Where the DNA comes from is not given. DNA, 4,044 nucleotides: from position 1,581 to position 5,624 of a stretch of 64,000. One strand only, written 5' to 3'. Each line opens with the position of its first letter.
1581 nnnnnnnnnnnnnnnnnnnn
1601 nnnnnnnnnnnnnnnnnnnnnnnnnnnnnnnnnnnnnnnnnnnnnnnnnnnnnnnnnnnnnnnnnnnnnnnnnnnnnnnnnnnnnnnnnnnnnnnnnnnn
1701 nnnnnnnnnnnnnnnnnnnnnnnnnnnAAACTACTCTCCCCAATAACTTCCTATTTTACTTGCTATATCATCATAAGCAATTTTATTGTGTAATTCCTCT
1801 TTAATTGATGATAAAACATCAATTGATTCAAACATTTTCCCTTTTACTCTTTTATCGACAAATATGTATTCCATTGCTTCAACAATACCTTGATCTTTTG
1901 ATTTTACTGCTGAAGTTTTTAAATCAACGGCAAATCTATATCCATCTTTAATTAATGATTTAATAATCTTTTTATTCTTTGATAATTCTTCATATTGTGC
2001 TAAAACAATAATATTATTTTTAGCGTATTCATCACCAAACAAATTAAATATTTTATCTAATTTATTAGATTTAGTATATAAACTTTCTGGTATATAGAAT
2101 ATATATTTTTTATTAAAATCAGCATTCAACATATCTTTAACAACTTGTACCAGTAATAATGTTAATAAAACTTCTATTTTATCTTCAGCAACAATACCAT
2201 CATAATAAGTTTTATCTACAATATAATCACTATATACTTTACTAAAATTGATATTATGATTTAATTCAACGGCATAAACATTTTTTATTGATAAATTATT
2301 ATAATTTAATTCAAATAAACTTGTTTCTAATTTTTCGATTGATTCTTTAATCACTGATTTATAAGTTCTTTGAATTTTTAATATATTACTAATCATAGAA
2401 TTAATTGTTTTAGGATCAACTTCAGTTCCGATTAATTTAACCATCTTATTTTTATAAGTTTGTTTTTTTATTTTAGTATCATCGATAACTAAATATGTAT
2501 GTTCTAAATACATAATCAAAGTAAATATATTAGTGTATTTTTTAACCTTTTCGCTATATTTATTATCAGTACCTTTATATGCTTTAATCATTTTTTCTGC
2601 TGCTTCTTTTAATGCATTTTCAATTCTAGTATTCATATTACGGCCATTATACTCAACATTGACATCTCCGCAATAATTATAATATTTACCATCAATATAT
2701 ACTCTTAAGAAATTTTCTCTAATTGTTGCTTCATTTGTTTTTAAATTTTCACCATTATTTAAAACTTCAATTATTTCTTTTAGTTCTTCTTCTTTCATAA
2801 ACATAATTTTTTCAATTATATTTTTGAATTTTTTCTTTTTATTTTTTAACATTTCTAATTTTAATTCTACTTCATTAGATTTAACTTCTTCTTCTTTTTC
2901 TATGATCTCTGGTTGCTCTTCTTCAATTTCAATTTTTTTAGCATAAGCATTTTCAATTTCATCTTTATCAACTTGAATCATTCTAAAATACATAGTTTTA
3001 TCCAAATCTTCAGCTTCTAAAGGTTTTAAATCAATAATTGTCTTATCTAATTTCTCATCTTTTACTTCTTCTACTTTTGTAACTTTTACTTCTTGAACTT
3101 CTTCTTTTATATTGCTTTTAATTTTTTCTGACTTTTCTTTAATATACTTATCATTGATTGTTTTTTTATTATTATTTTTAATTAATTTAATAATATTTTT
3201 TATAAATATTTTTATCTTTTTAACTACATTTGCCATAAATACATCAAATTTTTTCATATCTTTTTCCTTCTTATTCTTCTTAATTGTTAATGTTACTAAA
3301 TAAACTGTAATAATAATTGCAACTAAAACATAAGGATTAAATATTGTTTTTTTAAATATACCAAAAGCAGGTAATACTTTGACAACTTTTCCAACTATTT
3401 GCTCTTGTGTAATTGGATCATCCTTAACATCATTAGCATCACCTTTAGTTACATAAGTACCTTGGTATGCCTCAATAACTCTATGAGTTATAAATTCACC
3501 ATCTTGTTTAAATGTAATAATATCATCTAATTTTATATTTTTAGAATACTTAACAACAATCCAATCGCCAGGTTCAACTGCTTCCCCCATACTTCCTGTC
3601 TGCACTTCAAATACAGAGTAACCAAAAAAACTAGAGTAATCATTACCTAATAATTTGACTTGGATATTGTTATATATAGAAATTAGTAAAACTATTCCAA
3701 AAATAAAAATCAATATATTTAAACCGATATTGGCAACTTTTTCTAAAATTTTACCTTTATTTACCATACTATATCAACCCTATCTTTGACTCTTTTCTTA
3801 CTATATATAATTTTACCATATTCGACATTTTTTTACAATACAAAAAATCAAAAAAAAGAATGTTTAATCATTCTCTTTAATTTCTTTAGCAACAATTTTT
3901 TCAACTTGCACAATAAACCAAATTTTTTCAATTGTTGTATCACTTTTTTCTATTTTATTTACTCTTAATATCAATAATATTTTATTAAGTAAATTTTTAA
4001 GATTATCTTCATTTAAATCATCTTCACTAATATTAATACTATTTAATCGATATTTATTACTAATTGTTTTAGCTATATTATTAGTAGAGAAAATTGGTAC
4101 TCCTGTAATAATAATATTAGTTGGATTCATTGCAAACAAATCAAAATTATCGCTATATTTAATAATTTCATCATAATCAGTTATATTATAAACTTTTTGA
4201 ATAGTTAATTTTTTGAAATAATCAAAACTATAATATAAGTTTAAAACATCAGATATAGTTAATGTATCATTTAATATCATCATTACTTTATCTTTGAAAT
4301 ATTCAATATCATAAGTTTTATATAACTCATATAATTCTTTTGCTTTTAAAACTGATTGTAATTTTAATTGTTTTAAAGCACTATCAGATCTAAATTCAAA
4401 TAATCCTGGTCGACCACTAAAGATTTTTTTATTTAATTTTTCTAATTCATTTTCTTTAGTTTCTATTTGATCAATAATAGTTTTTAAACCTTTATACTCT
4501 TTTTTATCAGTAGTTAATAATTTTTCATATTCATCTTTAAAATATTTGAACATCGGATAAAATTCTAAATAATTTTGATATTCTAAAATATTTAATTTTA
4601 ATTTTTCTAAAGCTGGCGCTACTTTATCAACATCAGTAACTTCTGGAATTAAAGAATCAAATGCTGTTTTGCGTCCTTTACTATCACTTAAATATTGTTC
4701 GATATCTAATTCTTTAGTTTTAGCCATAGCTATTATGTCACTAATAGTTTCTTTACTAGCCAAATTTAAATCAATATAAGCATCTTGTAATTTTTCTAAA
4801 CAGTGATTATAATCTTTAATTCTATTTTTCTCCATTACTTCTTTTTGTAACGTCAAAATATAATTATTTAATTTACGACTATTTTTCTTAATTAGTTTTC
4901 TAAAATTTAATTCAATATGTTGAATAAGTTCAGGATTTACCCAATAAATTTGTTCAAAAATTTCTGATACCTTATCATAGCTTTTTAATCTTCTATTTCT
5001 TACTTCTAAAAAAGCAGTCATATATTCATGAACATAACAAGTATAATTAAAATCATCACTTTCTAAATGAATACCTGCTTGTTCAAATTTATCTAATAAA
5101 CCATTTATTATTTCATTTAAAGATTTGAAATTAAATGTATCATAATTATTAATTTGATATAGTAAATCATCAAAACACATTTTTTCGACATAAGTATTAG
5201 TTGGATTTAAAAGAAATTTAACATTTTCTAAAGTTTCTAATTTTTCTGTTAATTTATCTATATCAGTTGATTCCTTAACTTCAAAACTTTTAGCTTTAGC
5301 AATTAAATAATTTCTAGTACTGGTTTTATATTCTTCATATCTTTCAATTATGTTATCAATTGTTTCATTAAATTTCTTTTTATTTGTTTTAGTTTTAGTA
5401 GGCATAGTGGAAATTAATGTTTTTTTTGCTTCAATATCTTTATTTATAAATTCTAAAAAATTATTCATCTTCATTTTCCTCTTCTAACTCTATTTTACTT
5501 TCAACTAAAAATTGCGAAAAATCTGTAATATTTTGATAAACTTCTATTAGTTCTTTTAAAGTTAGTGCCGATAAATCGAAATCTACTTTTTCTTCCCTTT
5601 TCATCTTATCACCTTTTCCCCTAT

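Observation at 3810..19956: Perfect Spo0A 0A boxes (TGTCGAA) at all four promoter regions of the locus, combined with consensus-like sigma-A elements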

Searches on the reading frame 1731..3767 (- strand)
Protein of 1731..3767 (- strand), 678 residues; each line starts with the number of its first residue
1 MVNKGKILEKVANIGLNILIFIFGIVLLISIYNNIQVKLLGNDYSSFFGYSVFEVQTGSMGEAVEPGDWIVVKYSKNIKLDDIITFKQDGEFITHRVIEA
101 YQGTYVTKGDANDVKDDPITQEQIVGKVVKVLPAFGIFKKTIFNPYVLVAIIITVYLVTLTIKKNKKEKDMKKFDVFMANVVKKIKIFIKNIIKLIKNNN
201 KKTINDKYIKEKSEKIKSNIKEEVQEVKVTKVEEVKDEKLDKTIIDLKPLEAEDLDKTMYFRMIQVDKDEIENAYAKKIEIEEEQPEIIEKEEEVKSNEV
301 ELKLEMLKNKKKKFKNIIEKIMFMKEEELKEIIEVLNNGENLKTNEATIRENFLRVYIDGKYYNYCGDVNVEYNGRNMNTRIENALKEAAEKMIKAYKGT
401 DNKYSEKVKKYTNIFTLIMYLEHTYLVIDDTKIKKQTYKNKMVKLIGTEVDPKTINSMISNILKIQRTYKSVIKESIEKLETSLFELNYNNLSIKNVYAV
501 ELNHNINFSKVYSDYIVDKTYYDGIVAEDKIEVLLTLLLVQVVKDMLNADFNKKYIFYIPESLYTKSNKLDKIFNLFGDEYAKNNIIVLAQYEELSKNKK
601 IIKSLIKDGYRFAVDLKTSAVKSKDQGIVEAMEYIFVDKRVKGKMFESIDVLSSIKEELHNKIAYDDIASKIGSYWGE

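Call 7: search_protein_families(library=pfam, proteins=[window:1731-3767:-])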
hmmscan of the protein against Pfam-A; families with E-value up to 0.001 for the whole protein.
window:1731-3767:- (678 aa): 1 family
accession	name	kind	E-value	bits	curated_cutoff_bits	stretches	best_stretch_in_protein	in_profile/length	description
PF00717.28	Peptidase_S24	-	2.2e-05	24.6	23.3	1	52-129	37-116/116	Peptidase S24-like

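Call 10: search_protein_families(library=ncbifam, proteins=[window:1731-3767:-], max_evalue=0.01)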
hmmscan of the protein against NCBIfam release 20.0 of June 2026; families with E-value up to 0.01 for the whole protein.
window:1731-3767:- (678 aa): 0 families

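Call 83: search_protein_families(library=pfam, proteins=[window:1731-3767:-], max_evalue=1)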
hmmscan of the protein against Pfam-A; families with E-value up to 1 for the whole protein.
window:1731-3767:- (678 aa): 2 families
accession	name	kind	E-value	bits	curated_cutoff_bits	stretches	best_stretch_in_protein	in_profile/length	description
PF00717.28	Peptidase_S24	-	2.2e-05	24.6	23.3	1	52-129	37-116/116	Peptidase S24-like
PF10502.14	Peptidase_S26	-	0.086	13.2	22.9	1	48-90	21-67/168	Signal peptidase, peptidase S26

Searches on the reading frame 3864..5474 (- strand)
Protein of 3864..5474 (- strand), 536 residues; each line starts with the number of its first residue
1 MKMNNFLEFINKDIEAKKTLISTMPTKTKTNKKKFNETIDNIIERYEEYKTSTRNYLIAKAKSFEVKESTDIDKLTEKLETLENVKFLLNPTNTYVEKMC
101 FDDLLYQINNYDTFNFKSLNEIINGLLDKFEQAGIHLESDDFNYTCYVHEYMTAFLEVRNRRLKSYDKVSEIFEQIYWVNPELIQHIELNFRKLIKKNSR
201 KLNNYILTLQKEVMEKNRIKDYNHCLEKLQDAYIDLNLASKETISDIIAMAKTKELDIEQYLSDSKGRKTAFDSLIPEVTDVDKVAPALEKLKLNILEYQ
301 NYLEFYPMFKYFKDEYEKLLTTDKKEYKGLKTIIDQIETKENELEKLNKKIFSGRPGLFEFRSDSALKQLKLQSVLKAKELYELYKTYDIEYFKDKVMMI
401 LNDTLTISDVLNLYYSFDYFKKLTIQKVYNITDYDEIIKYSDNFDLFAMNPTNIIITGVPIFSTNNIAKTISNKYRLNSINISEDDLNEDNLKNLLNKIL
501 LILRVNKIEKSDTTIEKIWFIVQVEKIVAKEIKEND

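Call 7: search_protein_families(library=pfam, proteins=[window:3864-5474:-])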
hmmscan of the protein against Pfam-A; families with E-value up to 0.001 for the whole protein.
window:3864-5474:- (536 aa): 0 families

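Call 10: search_protein_families(library=ncbifam, proteins=[window:3864-5474:-], max_evalue=0.01)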
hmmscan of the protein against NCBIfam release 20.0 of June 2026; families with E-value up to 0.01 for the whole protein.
window:3864-5474:- (536 aa): 0 families

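Call 83: search_protein_families(library=pfam, proteins=[window:3864-5474:-], max_evalue=1)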
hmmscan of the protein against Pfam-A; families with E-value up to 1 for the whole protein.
window:3864-5474:- (536 aa): 3 families
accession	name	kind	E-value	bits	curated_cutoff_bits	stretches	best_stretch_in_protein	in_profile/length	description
PF00010.31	HLH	-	0.097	12.9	20.7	1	212-232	6-26/53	Helix-loop-helix DNA-binding domain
PF00682.25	HMGL-like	-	0.14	12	29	1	14-85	82-154/260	HMGL-like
PF14676.12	FANCI_S2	-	0.82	10.3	37.8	1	163-216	90-143/156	FANCI solenoid 2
